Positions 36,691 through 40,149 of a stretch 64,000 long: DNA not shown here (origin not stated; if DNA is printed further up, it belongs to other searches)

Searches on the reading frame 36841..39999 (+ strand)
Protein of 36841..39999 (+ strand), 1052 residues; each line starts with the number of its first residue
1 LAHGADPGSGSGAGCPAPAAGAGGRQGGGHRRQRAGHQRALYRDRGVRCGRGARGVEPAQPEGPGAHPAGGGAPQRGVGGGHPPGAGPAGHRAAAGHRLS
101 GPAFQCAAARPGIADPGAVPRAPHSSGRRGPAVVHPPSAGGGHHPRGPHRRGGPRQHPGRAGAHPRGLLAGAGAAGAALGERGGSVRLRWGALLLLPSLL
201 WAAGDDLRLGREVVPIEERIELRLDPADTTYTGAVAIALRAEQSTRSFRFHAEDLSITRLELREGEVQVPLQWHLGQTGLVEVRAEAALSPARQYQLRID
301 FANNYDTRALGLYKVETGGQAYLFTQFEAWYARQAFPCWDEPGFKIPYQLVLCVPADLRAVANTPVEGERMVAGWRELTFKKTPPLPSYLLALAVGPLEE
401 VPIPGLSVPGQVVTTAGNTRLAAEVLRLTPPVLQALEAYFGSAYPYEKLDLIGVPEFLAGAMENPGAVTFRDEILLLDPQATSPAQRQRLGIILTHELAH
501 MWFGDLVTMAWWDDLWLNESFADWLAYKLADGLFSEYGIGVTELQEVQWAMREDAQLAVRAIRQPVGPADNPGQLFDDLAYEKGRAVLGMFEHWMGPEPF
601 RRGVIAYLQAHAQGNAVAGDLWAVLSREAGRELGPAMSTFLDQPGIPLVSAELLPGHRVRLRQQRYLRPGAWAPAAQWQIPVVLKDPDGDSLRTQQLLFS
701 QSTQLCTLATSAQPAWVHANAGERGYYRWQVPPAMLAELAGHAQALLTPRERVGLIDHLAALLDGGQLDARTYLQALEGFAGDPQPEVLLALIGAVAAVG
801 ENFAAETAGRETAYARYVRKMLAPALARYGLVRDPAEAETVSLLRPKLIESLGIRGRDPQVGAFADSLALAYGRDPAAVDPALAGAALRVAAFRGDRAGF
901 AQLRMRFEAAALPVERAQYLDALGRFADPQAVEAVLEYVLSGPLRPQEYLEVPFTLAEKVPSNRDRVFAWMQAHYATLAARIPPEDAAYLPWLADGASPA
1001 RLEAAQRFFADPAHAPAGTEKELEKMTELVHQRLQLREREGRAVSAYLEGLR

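Call 72: search_protein_families(library=pfam, proteins=[window:36841-39999:+], max_evalue=0.0001)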
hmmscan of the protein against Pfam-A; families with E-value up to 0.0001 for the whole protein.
window:36841-39999:+ (1052 aa): 3 families
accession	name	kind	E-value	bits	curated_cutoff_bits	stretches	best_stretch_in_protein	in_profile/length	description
PF01433.26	Peptidase_M1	-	1.9e-61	207.9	27.7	1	429-639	6-217/218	Peptidase family M1 domain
PF11838.14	ERAP1_C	-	2.8e-43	149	38.2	1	716-1028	1-314/318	ERAP1-like C-terminal domain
PF17900.6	Peptidase_M1_N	-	2.7e-31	109.5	25.8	1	216-390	3-186/186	Peptidase M1 N-terminal domain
